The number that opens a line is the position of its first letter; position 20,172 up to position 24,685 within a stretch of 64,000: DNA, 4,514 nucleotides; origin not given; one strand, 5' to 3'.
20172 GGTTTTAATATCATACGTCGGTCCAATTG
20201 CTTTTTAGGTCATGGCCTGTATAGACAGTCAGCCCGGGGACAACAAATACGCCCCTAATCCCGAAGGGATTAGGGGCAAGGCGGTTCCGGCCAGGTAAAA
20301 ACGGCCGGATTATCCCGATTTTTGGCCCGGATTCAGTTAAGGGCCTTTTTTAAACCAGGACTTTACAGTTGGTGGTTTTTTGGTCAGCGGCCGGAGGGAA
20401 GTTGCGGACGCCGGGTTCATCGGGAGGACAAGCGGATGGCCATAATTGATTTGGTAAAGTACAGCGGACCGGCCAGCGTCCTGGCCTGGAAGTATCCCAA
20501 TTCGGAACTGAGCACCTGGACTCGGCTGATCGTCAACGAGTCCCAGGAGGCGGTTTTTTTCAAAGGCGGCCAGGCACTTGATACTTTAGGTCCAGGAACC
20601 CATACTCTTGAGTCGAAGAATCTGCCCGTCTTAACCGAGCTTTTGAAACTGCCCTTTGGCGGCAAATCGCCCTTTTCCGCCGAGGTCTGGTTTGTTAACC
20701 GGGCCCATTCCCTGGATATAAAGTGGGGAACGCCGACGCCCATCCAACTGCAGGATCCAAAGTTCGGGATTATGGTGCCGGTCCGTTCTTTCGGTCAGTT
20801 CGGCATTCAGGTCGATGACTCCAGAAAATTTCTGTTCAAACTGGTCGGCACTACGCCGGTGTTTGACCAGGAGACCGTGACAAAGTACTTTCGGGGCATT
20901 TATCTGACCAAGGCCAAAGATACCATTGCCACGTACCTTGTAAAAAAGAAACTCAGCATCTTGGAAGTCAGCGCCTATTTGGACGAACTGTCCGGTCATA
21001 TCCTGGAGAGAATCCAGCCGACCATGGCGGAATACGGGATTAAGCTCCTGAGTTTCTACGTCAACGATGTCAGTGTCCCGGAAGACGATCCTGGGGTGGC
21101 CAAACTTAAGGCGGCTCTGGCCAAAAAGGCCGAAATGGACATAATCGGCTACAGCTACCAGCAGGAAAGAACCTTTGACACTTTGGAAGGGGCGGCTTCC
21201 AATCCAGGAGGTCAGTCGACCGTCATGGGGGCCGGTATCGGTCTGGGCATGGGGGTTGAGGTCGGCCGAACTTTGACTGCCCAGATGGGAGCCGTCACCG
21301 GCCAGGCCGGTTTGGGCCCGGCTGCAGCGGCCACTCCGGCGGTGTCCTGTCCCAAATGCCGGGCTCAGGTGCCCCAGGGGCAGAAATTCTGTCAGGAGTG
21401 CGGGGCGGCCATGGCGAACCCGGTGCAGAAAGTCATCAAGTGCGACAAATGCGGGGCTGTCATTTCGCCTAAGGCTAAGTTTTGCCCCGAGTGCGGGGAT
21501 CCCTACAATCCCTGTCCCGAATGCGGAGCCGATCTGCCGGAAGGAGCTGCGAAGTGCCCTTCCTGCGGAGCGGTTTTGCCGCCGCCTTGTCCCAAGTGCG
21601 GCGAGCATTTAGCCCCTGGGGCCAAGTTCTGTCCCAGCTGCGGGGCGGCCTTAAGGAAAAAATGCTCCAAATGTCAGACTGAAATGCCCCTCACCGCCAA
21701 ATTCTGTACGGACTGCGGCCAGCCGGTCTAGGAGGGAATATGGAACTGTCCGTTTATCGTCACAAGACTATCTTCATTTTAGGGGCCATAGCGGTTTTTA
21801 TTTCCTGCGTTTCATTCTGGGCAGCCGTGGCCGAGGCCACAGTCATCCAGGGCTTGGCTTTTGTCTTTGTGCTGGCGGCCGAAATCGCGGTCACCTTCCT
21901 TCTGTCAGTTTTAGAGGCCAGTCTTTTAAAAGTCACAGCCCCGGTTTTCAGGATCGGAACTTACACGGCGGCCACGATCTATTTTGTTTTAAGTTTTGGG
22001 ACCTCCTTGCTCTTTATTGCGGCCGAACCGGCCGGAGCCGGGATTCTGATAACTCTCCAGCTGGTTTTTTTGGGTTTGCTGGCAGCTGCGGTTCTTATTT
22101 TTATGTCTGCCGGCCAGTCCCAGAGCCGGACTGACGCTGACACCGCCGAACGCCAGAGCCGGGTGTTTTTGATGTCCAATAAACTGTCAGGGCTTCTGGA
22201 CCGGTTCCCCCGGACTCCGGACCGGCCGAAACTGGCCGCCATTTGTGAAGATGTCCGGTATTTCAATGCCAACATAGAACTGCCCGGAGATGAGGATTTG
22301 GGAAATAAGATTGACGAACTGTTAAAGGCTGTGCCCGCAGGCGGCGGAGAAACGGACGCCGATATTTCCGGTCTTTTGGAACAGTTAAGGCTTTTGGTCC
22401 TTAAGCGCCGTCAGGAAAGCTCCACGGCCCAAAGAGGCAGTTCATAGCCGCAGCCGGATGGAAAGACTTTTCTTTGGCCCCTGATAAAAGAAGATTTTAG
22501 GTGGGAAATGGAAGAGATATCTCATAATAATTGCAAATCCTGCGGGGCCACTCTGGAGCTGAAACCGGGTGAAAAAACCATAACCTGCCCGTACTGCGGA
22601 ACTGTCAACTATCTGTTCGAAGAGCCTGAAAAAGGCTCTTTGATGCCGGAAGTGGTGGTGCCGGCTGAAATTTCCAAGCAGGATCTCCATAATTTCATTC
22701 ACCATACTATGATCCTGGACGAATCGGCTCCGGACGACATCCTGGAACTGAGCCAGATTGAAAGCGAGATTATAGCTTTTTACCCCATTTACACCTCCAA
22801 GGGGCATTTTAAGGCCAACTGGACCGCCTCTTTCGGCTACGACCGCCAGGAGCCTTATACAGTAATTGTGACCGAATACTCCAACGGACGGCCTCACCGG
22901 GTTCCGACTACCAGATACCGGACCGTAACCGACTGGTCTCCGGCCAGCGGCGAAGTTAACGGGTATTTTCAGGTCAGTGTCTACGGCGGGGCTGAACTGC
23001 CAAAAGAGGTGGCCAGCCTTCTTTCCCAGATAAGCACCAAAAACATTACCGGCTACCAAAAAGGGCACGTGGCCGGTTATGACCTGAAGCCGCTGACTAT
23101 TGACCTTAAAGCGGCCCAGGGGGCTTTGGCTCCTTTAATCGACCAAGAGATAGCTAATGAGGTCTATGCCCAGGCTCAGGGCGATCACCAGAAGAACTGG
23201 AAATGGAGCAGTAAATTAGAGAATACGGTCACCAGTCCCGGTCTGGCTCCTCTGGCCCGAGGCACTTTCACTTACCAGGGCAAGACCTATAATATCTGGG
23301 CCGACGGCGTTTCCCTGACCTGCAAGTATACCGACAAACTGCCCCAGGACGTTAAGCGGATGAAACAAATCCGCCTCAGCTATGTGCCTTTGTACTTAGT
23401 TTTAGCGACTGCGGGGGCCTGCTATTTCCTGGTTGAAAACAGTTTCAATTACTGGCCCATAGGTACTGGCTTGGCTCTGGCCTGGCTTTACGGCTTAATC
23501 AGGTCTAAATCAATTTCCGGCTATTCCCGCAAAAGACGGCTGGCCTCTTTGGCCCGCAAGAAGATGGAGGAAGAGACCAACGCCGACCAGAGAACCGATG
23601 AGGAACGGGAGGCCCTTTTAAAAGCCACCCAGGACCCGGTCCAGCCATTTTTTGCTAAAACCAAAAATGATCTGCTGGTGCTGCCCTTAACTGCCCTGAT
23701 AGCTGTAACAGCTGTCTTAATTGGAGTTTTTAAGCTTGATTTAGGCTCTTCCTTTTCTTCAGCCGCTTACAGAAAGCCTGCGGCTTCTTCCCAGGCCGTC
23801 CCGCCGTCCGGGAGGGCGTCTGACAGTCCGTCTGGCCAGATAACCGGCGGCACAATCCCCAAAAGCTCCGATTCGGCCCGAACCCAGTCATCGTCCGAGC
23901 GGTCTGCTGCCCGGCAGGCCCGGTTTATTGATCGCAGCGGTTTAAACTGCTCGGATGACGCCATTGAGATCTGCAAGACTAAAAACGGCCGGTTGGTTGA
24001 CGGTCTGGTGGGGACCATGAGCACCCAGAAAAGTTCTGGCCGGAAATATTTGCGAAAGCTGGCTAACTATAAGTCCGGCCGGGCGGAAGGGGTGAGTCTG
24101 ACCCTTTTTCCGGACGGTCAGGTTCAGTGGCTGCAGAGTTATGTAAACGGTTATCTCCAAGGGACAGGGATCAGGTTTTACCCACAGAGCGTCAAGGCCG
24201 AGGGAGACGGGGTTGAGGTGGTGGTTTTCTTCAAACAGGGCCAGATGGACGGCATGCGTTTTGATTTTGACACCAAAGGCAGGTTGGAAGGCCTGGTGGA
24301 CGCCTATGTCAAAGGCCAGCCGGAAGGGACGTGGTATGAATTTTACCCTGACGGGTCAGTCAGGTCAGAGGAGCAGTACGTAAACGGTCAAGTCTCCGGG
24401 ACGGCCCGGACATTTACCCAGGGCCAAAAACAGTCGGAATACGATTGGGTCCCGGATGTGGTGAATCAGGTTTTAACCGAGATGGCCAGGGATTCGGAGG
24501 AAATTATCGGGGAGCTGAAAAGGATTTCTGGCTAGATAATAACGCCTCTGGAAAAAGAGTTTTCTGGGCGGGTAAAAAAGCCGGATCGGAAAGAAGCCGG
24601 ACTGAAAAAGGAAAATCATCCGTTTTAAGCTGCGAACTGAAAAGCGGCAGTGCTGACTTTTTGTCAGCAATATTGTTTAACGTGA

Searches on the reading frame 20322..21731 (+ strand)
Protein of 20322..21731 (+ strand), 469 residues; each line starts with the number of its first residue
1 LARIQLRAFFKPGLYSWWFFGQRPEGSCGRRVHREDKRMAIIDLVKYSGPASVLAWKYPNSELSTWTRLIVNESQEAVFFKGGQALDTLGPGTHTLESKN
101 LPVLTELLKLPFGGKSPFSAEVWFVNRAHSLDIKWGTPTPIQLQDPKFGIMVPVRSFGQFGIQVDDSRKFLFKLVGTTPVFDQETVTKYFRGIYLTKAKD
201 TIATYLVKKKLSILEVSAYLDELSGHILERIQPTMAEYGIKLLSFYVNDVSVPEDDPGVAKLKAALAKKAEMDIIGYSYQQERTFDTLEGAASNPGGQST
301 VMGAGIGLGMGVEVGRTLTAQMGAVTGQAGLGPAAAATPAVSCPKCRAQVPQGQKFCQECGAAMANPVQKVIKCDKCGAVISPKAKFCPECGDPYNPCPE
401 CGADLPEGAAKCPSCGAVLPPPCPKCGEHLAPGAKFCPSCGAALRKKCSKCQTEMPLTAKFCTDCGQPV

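Call 24: search_protein_families(library=pfam, proteins=[window:20322-21731:+], max_evalue=0.001)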
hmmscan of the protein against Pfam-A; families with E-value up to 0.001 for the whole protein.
window:20322-21731:+ (469 aa): 8 families
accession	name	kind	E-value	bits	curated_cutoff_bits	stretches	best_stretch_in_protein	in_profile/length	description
PF13421.11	Band_7_1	-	1.8e-51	175.2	24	1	57-255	3-198/211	SPFH domain-Band 7 family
PF13240.11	Zn_Ribbon_1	-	9.8e-33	111.5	25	5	423-444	2-23/23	zinc-ribbon domain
PF12773.13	DZR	-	2.6e-31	107.9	27.3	3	423-466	1-45/45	Double zinc ribbon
PF13248.11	Zn_ribbon_3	-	7.4e-19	67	27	3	423-442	5-24/26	zinc-ribbon domain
PF17032.10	Zn_ribbon_15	-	3.1e-14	54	28.9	1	369-392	50-73/73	zinc-ribbon family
PF18912.6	DZR_2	-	1.6e-08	34.7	27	0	342-391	9-55/56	Double zinc ribbon domain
PF01145.31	Band_7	-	3.4e-06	27.7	23.6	1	70-255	2-150/176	SPFH domain / Band 7 family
PF24463.1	DUF7577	-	2.7e-05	24.1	28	0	423-445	5-27/27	Domain of unknown function (DUF7577)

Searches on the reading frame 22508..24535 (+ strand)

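Call 24: search_protein_families(library=pfam, proteins=[window:22508-24535:+], max_evalue=0.001)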
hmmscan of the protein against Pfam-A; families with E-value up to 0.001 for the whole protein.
window:22508-24535:+ (675 aa): 1 family
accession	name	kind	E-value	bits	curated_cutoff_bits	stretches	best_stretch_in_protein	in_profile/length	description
PF07661.19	MORN_2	-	2.8e-05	24.3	29.6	0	606-626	2-22/22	MORN repeat variant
